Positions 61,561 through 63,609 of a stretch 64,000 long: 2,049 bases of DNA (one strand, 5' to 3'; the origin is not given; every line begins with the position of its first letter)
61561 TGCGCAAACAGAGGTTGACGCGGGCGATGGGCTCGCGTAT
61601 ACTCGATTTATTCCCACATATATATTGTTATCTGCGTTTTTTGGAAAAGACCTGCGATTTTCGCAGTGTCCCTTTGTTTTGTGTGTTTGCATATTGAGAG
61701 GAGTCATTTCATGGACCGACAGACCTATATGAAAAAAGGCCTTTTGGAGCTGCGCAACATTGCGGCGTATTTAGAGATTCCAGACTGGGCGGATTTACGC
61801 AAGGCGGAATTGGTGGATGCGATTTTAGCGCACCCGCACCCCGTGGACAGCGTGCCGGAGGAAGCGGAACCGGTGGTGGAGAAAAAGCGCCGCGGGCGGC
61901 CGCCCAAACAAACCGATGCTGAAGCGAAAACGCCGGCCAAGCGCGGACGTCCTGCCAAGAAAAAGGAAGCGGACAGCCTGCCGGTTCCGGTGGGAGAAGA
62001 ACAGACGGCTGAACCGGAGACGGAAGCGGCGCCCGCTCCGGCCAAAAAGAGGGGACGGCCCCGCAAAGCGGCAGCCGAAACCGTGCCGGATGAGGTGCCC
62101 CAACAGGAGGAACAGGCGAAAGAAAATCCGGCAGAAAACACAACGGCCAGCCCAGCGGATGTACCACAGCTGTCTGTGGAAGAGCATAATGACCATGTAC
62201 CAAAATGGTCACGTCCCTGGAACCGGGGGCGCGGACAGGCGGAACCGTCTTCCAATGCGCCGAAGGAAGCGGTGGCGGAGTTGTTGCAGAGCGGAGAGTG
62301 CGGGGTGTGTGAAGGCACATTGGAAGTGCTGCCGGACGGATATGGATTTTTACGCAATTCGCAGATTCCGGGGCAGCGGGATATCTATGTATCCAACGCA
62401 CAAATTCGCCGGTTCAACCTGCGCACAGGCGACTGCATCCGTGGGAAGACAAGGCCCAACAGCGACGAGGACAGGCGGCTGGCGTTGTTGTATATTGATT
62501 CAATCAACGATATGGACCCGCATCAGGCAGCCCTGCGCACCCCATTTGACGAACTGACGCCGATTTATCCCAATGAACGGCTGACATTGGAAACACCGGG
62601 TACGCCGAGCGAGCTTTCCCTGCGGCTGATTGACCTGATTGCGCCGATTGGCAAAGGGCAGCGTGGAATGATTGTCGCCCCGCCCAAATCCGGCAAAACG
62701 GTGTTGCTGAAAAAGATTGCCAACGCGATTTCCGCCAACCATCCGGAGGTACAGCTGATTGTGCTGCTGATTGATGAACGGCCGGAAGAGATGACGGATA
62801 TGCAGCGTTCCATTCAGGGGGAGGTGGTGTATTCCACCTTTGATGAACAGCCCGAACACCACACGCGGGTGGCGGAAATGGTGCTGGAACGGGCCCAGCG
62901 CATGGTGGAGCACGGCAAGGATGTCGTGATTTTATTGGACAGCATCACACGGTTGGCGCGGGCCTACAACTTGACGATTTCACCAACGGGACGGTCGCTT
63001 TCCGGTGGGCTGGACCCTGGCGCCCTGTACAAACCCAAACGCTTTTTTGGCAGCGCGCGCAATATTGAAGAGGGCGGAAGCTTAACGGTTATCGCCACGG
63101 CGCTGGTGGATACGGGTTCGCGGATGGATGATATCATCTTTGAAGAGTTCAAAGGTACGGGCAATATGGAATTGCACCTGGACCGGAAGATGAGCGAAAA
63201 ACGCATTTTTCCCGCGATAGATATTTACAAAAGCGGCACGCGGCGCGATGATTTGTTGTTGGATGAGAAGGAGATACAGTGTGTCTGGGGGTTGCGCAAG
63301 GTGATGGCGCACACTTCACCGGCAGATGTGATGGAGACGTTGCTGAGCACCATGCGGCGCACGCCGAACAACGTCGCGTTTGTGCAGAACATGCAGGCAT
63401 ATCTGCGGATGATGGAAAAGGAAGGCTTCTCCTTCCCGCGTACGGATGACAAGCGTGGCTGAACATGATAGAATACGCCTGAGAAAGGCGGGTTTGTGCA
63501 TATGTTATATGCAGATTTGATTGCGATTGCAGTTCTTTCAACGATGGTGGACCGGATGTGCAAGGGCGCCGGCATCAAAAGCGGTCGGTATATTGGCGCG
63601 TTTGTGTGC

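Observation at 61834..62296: Rho factor carries an about 150-aa N-terminal insertion with three RGRP AT-hook-like motifs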

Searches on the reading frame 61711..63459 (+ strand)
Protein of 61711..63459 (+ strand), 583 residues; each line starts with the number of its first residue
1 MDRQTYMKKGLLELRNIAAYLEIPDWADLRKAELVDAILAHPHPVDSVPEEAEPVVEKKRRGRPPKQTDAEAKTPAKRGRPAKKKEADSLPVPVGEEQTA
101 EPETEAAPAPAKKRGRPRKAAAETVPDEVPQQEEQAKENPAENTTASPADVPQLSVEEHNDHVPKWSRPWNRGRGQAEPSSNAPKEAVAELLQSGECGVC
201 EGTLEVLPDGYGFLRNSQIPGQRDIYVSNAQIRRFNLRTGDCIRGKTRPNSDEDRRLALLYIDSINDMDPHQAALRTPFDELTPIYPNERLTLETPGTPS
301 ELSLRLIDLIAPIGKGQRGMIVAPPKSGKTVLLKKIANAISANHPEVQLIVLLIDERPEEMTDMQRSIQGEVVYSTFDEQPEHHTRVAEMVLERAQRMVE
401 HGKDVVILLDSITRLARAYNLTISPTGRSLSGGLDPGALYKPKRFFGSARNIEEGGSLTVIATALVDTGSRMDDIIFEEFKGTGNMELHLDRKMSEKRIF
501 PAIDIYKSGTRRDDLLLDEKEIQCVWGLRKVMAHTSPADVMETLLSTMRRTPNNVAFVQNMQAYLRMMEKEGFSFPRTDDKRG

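Call 3: search_protein_families(library=pfam, proteins=[window:61711-63459:+], max_evalue=1)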
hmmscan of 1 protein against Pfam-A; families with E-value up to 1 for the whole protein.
window:61711-63459:+ (583 aa): 11 families
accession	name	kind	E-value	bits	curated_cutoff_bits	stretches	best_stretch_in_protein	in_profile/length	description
PF00006.31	ATP-synt_ab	-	1.5e-26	93.8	29.5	1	304-508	2-211/213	ATP synthase alpha/beta family, nucleotide-binding domain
PF07497.18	Rho_RNA_bind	-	4.7e-26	90.8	27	1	201-270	2-72/73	Rho termination factor, RNA-binding domain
PF07498.18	Rho_N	-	0.00031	21.1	24.9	1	9-39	5-35/43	Rho termination factor, N-terminal domain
PF13401.12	AAA_22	-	0.00084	20.1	27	1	319-415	8-96/130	AAA domain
PF05729.18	NACHT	-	0.00093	19.5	26.7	1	327-418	11-96/167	NACHT domain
PF13481.12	AAA_25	-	0.001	19.2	27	1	313-395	30-99/195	AAA domain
PF08206.17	OB_RNB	-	0.0065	16.6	24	1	202-234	1-31/58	Ribonuclease B OB domain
PF01637.24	ATPase_2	-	0.025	14.8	33.2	1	321-415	25-122/225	ATPase domain predominantly from Archaea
PF00004.35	AAA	-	0.032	15.1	21.2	1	321-417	3-71/131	ATPase family associated with various cellular activities (AAA)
PF19568.5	Spore_III_AA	-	0.042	13.4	27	1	317-359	145-188/306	Sporulation stage III, protein AA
PF08765.17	Mor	-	0.07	13.6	24.9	1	455-504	44-93/107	Mor transcription activator family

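Call 4: search_protein_families(library=ncbifam, proteins=[window:61711-63459:+], max_evalue=0.01)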
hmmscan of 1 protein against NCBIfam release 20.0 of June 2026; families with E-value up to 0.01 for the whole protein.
window:61711-63459:+ (583 aa): 31 families (the best 25 are shown)
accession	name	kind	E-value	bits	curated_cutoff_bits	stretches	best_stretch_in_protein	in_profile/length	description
NF006886.1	PRK09376.1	equivalog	4.4e-186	618.6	315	1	4-561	4-413/413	transcription termination factor Rho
TIGR00767.1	rho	equivalog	3.2e-176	586.3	509.45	1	7-562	7-414/415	transcription termination factor Rho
NF041509.1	paralog_Rho2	exception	1.2e-134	449.1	628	1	216-560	17-359/360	transcription termination factor Rho, short form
TIGR03496.1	FliI_clade1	equivalog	5.9e-26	91.2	619.1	1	299-541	120-366/414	flagellar protein export ATPase FliI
TIGR02546.1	III_secr_ATP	equivalog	3.4e-24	85.3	604.75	1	298-540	128-372/423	type III secretion system ATPase SctN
TIGR01026.1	fliI_yscN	subfamily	5.3e-24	84.7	379.5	1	302-535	149-384/440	FliI/YscN family ATPase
TIGR03498.1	FliI_clade3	equivalog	2.4e-23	82.5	587.45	1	298-535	122-363/418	flagellar protein export ATPase FliI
TIGR03497.1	FliI_clade2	equivalog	8.4e-21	74.4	629.8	1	284-575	108-402/413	flagellar protein export ATPase FliI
NF006012.0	PRK08149.1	equivalog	2.7e-19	69.4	594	1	300-541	138-381/431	type III secretion system ATPase SctN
NF005391.0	PRK06936.1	equivalog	5.2e-17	61.8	657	1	297-540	143-388/439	type III secretion system ATPase SctN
NF006575.0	PRK09099.1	subfamily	9.8e-17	60.8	706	1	299-538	148-389/443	type III secretion system ATPase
NF005765.0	PRK07594.1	equivalog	3.3e-16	59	715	1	301-534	140-375/433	EscN/YscN/HrcN family type III secretion system ATPase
NF040574.1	T3SS_ATP_VscN2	exception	3.4e-16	59.2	750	1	303-525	133-353/420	type III secretion system ATPase VscN2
NF005295.0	PRK06820.1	equivalog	4.2e-16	59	690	1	299-534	146-383/440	EscN/YscN/HrcN family type III secretion system ATPase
NF005535.1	PRK07196.1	equivalog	7.8e-16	58.1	715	1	284-533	128-377/434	flagellar protein export ATPase FliI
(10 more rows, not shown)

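Call 6: find_homologous_proteins(query=window:61711-63459:+, max_evalue=1e-10)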
Query window:61711-63459:+ (583 aa): 8000 proteins with E <= 1e-10 among 8000 candidates; the best 120 are listed.
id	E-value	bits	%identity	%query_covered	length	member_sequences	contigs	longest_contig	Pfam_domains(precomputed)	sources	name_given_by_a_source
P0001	0.0e+0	1308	100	100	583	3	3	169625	PF07497.19,PF00006.32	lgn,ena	-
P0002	0.0e+0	1240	95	100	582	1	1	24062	PF07497.19,PF00006.32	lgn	-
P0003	0.0e+0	1199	92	100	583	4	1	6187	PF07497.19,PF00006.32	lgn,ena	-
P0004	1.5e-225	768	63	99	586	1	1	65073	PF07497.19,PF07498.19,PF00006.32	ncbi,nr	ncbi:MAG: transcription termination factor Rho [Clostridia bacterium]|nr:transcription termination f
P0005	6.6e-221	753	62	99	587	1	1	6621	PF07497.19,PF07498.19,PF00006.32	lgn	-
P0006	2.3e-214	731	60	99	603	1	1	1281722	PF07497.19,PF07498.19,PF00006.32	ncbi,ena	-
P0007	9.3e-214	729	59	99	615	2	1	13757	PF07497.19,PF07498.19,PF00006.32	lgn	-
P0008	4.5e-204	697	57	99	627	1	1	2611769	PF07497.19,PF07498.19,PF00006.32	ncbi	-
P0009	2.1e-203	695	56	99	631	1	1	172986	PF07497.19,PF07498.19,PF00006.32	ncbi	-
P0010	3.0e-200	685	56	98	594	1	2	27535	PF07497.19,PF07498.19,PF00006.32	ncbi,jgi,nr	ncbi:MAG: transcription termination factor Rho [Clostridiales bacterium]|nr:transcription terminatio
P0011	7.0e-200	684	-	-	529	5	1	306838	PF07497.19,PF07498.19,PF00006.32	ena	-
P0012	7.1e-200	683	58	99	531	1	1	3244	PF07497.19,PF07498.19,PF00006.32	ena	-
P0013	4.9e-199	681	58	99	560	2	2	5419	PF07497.19,PF07498.19,PF00006.32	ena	-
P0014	7.6e-199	680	57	99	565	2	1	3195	PF07497.19,PF00006.32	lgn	-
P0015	9.7e-198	676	56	97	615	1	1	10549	PF07497.19,PF00006.32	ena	-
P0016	8.1e-197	673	57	99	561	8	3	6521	PF07497.19,PF07498.19,PF00006.32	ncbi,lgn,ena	-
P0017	3.6e-194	665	57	98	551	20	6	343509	PF07497.19,PF07498.19,PF00006.32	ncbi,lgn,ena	-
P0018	1.1e-189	650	71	71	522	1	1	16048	PF07497.19,PF00006.32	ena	-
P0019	2.8e-187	642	57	99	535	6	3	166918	PF07497.19,PF07498.19,PF00006.32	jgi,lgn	jgi:transcription termination factor Rho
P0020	1.6e-186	639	54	100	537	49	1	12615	PF07497.19,PF00006.32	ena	-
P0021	3.5e-186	638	55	99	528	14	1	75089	PF07497.19,PF07498.19,PF00006.32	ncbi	ncbi:MAG: transcription termination factor Rho [Christensenellales bacterium]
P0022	5.1e-186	638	69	70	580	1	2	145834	PF07497.19,PF07498.19,PF00006.32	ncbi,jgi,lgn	ncbi:MAG: transcription termination factor Rho [Christensenellales bacterium]|jgi:transcription term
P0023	8.7e-186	637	55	100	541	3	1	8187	PF07497.19,PF00006.32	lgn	-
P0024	1.0e-185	637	55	100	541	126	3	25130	PF07497.19,PF00006.32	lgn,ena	-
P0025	2.2e-185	636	55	100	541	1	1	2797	PF07497.19,PF00006.32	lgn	-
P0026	3.0e-185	635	54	100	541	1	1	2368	PF07497.19,PF00006.32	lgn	-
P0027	5.6e-185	634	55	100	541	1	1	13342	PF07497.19,PF00006.32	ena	-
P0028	9.9e-185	633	56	100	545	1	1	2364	PF07497.19,PF00006.32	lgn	-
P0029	6.2e-184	631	56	100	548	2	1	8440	PF07497.19,PF07498.19,PF00006.32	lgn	-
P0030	6.8e-184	631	56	100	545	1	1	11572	PF07497.19,PF07498.19,PF00006.32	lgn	-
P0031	1.5e-183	630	60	83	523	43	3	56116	PF07497.19,PF07498.19,PF00006.32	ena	-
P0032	2.3e-183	629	53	99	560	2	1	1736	PF07497.19,PF07498.19,PF00006.32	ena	-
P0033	2.2e-182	626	51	100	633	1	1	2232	PF07497.19,PF07498.19,PF00006.32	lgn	-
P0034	5.1e-182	625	53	99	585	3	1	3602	PF07497.19,PF07498.19,PF00006.32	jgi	jgi:transcription termination factor Rho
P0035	2.4e-181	622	70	67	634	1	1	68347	PF07497.19,PF07498.19,PF00006.32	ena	-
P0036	2.5e-181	622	53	99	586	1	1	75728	PF07497.19,PF07498.19,PF00006.32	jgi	-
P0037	3.7e-181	622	53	96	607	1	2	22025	PF07497.19,PF07498.19,PF00006.32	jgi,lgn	jgi:transcription termination factor Rho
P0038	3.7e-181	622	53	96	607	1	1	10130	PF07497.19,PF07498.19,PF00006.32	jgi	-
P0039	1.2e-180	620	53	99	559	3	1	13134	PF07497.19,PF07498.19,PF00006.32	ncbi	-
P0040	1.2e-180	620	-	-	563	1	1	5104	PF07497.19,PF07498.19,PF00006.32,PF05729.19,PF13401.13,PF19568.6,PF13481.13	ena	-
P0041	1.3e-180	620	67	70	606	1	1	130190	PF07497.19,PF07498.19,PF00006.32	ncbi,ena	-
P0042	4.9e-180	618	67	69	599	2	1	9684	PF07497.19,PF00006.32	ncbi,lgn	ncbi:MAG: transcription termination factor Rho [Christensenellales bacterium]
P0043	9.6e-180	617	52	98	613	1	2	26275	PF07497.19,PF07498.19,PF00006.32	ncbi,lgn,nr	ncbi:MAG: hypothetical protein BWY11_01436 [Firmicutes bacterium ADurb.Bin182]|nr:MAG: hypothetical 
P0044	1.2e-179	617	69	68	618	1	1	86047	PF07497.19,PF07498.19,PF00006.32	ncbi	ncbi:MAG: transcription termination factor Rho [Christensenellales bacterium]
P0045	1.4e-179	617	51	99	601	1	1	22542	PF07497.19,PF07498.19,PF00006.32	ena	-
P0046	1.6e-179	616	51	99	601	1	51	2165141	PF07497.19,PF07498.19,PF00006.32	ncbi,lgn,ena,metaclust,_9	metaclust:\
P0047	1.8e-179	616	52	98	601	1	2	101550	PF07497.19,PF07498.19,PF00006.32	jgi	-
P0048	1.8e-179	616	52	98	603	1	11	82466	PF07497.19,PF07498.19,PF00006.32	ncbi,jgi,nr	ncbi:MAG: transcription termination factor Rho [Clostridiales bacterium]|jgi:transcription terminati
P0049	1.9e-179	616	53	97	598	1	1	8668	PF07497.19,PF07498.19,PF00006.32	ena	-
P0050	4.2e-179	615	51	98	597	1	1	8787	PF07497.19,PF07498.19,PF00006.32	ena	-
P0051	5.0e-179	615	51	98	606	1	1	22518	PF07497.19,PF07498.19,PF00006.32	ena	-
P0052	5.6e-179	614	72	64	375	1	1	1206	PF07497.19,PF00006.32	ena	-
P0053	5.9e-179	614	52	98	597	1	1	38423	PF07497.19,PF07498.19,PF00006.32,PF13401.13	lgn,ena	-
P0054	6.0e-179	614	54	98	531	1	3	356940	PF07497.19,PF07498.19,PF00006.32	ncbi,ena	-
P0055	6.1e-179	614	52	98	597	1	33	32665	PF07497.19,PF07498.19,PF00006.32,PF13401.13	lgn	-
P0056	7.7e-179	614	52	98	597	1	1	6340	PF07497.19,PF07498.19,PF00006.32,PF13401.13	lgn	-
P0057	7.7e-179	614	52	98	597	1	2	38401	PF07497.19,PF07498.19,PF00006.32,PF13401.13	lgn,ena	-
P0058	7.9e-179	614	51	98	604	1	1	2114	PF07497.19,PF07498.19,PF00006.32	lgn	-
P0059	8.7e-179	614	65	74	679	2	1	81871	PF07497.19,PF07498.19,PF00006.32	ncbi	ncbi:MAG: transcription termination factor Rho [Bacillota bacterium]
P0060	9.9e-179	614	52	98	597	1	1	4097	PF07497.19,PF07498.19,PF00006.32,PF13401.13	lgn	-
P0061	1.5e-178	613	68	69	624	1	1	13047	PF07497.19,PF07498.19,PF00006.32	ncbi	-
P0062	2.2e-178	613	63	78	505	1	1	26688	PF07497.19,PF07498.19,PF00006.32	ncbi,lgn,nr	ncbi:MAG: transcription termination factor Rho [Bacillota bacterium]|nr:transcription termination fa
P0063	2.3e-178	612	68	69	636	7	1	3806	PF07497.19,PF07498.19,PF00006.32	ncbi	-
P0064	2.3e-178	612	58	83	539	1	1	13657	PF07497.19,PF07498.19,PF00006.32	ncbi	-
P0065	2.5e-178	612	68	69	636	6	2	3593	PF07497.19,PF07498.19,PF00006.32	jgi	-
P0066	2.6e-178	612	51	98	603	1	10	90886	PF07497.19,PF07498.19,PF00006.32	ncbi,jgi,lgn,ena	-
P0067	2.6e-178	612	58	81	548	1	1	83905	PF07497.19,PF07498.19,PF00006.32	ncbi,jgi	ncbi:MAG: transcription termination factor Rho [Christensenellales bacterium]|jgi:transcription term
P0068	2.7e-178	612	52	97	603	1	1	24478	PF07497.19,PF07498.19,PF00006.32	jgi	-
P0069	3.0e-178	612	70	67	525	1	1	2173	PF07497.19,PF00006.32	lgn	-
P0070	3.2e-178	612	68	69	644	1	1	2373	PF07497.19,PF07498.19,PF00006.32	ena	-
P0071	3.6e-178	612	51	98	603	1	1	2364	PF07497.19,PF07498.19,PF00006.32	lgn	-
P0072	5.1e-178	611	50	98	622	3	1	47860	PF07497.19,PF07498.19,PF00006.32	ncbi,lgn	-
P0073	6.3e-178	611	63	73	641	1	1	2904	PF07497.19,PF07498.19,PF00006.32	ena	-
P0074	7.3e-178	611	68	70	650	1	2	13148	PF07497.19,PF07498.19,PF00006.32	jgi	-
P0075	7.8e-178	611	63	73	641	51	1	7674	PF07497.19,PF07498.19,PF00006.32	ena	-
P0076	8.6e-178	611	63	73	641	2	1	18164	PF07497.19,PF07498.19,PF00006.32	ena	-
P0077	8.9e-178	611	64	76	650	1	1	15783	PF07497.19,PF07498.19,PF00006.32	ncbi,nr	ncbi:MAG: transcription termination factor Rho [Clostridia bacterium]|nr:transcription termination f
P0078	9.0e-178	611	64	76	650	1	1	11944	PF07497.19,PF07498.19,PF00006.32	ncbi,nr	ncbi:MAG: transcription termination factor Rho [Clostridia bacterium]|nr:transcription termination f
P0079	1.1e-177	610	63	73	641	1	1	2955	PF07497.19,PF07498.19,PF00006.32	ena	-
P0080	1.2e-177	610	66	70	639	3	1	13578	PF07497.19,PF00006.32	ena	-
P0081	1.6e-177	610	63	73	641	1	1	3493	PF07497.19,PF07498.19,PF00006.32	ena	-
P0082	2.7e-177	609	68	69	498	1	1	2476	PF07497.19,PF00006.32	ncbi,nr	ncbi:MAG TPA: transcription termination factor Rho, partial [Clostridia bacterium]|nr:transcription 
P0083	2.8e-177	609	58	81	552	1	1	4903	PF07497.19,PF07498.19,PF00006.32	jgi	jgi:transcription termination factor Rho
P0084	2.9e-177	609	60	80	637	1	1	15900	PF07497.19,PF07498.19,PF00006.32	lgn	-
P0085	3.1e-177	609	67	68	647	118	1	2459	PF07497.19,PF00006.32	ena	-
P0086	3.6e-177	609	65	70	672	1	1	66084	PF07497.19,PF07498.19,PF00006.32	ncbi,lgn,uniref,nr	ncbi:transcription termination factor Rho [Caldicoprobacter faecalis]|uniref:Transcription terminati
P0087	3.9e-177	608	65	70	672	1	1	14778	PF07497.19,PF07498.19,PF00006.32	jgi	-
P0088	3.9e-177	608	69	67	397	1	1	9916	PF07497.19,PF00006.32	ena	-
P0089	4.6e-177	608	69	67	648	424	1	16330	PF07497.19,PF00006.32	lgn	-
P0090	4.7e-177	608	51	99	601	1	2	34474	PF07497.19,PF07498.19,PF00006.32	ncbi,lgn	-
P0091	5.1e-177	608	65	70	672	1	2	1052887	PF07497.19,PF07498.19,PF00006.32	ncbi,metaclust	ncbi:MAG: transcription termination factor Rho [Caldicoprobacter oshimai]|metaclust:status=active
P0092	6.8e-177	608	65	70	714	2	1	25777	PF07497.19,PF07498.19,PF00006.32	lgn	-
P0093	7.5e-177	607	69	67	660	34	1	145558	PF07497.19,PF00006.32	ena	-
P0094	7.7e-177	607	65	70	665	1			PF07497.19,PF07498.19,PF00006.32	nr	nr:MAG: transcription termination factor Rho [Caldicoprobacter oshimai]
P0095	7.9e-177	607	52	98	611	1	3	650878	PF07497.19,PF00006.32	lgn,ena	-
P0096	9.0e-177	607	53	98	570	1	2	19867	PF07497.19,PF07498.19,PF00006.32,PF08206.18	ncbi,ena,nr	ncbi:MAG: transcription termination factor Rho [Clostridia bacterium]|nr:transcription termination f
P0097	1.1e-176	607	65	71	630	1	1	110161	PF07497.19,PF07498.19,PF00006.32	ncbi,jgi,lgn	ncbi:MAG: transcription termination factor Rho [Christensenellales bacterium]|jgi:transcription term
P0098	1.2e-176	607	50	100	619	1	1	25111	PF07497.19,PF07498.19,PF00006.32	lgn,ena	-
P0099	1.5e-176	607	51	98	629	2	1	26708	PF07497.19,PF00006.32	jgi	jgi:transcription termination factor Rho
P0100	1.5e-176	606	51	98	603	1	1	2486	PF07497.19,PF07498.19,PF00006.32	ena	-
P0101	1.6e-176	606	66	69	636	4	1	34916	PF07497.19,PF07498.19,PF00006.32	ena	-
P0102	1.7e-176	606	63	77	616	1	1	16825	PF07497.19,PF07498.19,PF00006.32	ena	-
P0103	1.7e-176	606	50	99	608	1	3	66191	PF07497.19,PF07498.19,PF00006.32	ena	-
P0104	1.8e-176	606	52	98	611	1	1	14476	PF07497.19,PF00006.32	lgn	-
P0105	2.0e-176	606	66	69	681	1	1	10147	PF07497.19,PF07498.19,PF00006.32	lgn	-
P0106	2.0e-176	606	52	100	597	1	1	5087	PF07497.19,PF07498.19,PF00006.32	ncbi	-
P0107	2.1e-176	606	52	99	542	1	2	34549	PF07497.19,PF07498.19,PF00006.32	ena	-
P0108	2.3e-176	606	63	73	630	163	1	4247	PF07497.19,PF07498.19,PF00006.32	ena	-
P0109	2.3e-176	606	50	100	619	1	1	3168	PF07497.19,PF07498.19,PF00006.32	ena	-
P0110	2.4e-176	606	61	77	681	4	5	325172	PF07497.19,PF07498.19,PF00006.32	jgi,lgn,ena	-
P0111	2.4e-176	606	67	68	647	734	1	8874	PF07497.19,PF00006.32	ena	-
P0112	2.5e-176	606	67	68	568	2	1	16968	PF07497.19,PF00006.32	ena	-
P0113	2.5e-176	606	52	100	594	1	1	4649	PF07497.19,PF07498.19,PF00006.32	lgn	-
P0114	2.7e-176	606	65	70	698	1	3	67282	PF07497.19,PF07498.19,PF00006.32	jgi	jgi:transcription termination factor Rho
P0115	2.7e-176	606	65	70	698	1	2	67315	PF07497.19,PF07498.19,PF00006.32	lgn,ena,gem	-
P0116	2.8e-176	606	65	70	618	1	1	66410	PF07497.19,PF07498.19,PF00006.32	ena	-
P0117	2.9e-176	606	49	100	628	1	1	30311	PF07497.19,PF07498.19,PF00006.32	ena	-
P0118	3.0e-176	605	67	68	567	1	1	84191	PF07497.19,PF00006.32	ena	-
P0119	3.1e-176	605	50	100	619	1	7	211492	PF07497.19,PF07498.19,PF00006.32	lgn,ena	-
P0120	3.2e-176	605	50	100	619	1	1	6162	PF07497.19,PF07498.19,PF00006.32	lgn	-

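Call 13: find_related_loci(query=A1, collection=genome_contigs, flank=3000)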
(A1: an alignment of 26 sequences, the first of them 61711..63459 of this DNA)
Query A1 (583 aa) in genome_contigs; peptide patterns used: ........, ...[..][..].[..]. (x = any residue, [..] = any of these).
600 stretches matched a pattern (row limit reached: there are more); 598 encode a relative of the query (tblastn E <= 1e-3); the best 80 are kept; 80 distinct loci.
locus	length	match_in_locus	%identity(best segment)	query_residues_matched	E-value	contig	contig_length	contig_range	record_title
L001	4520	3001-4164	66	187-574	2e-171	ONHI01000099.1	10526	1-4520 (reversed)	uncultured Clostridiales bacterium isolate RUG311 genome assembly, contig: scaffold_7542, whole genome shotgun sequence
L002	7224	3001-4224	62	152-561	1e-169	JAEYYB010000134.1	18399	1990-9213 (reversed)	MAG: Bacillota bacterium isolate OH_CBlB_339 k127_766545, whole genome shotgun sequence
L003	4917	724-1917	62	156-566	5e-168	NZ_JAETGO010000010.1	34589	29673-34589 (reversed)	Sporosalibacterium faouarense strain SOL3f37 257, whole genome shotgun sequence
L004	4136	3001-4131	64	186-563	6e-166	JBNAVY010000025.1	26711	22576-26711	MAG: Thermoanaerobacteraceae bacterium isolate Kamch4342-D-MF-050 bin61.fa-25, whole genome shotgun sequence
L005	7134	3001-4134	65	184-562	3e-164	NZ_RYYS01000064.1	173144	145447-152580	Anaerophilus nitritogenes strain MJB2 65, whole genome shotgun sequence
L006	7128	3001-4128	66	187-559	3e-164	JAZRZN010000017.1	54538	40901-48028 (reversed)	MAG: Clostridia bacterium isolate T1900044948_TA20190001.MAGScoT_cleanbin_000011 SGB_3505_k141_39818, whole genome shotg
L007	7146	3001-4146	65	180-562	1e-163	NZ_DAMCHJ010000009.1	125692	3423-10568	MAG: Tissierella sp. isolate CTOTU49745 NODE_13_length_125692_cov_4.141256, whole genome shotgun sequence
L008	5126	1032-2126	65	196-561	4e-160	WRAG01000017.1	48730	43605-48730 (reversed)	MAG: Oscillospiraceae bacterium isolate Lab288P1bin2 Ga0131853_10001120, whole genome shotgun sequence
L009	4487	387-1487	63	194-563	1e-156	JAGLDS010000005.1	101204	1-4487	MAG: Clostridiales bacterium isolate SW_4_40 ROV167.bin.40.fa_5, whole genome shotgun sequence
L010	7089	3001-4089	63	200-562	6e-153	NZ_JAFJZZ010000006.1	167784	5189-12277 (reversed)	Clostridium aminobutyricum strain DSM 2634 6, whole genome shotgun sequence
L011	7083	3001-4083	64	202-563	3e-153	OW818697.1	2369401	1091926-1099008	metagenome genome assembly, chromosome: 1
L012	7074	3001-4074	63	190-554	3e-152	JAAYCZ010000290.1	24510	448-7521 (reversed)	MAG: Syntrophomonadaceae bacterium isolate AS06rmzACSIP_507 466160_AS06, whole genome shotgun sequence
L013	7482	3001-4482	49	11-558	2e-151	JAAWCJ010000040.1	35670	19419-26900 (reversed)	MAG: Lachnospiraceae bacterium isolate ABMPRH_297_0 k141_1490708, whole genome shotgun sequence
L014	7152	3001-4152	60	185-565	2e-151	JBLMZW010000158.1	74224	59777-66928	MAG: Chitinophagales bacterium isolate MAG193 PRJNA951521_bin50_renamed_157, whole genome shotgun sequence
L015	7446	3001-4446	51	107-562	3e-149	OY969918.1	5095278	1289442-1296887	MAG: uncultured Acidobacteriota bacterium isolate MFD04967.bin.c.4 genome assembly, chromosome: 1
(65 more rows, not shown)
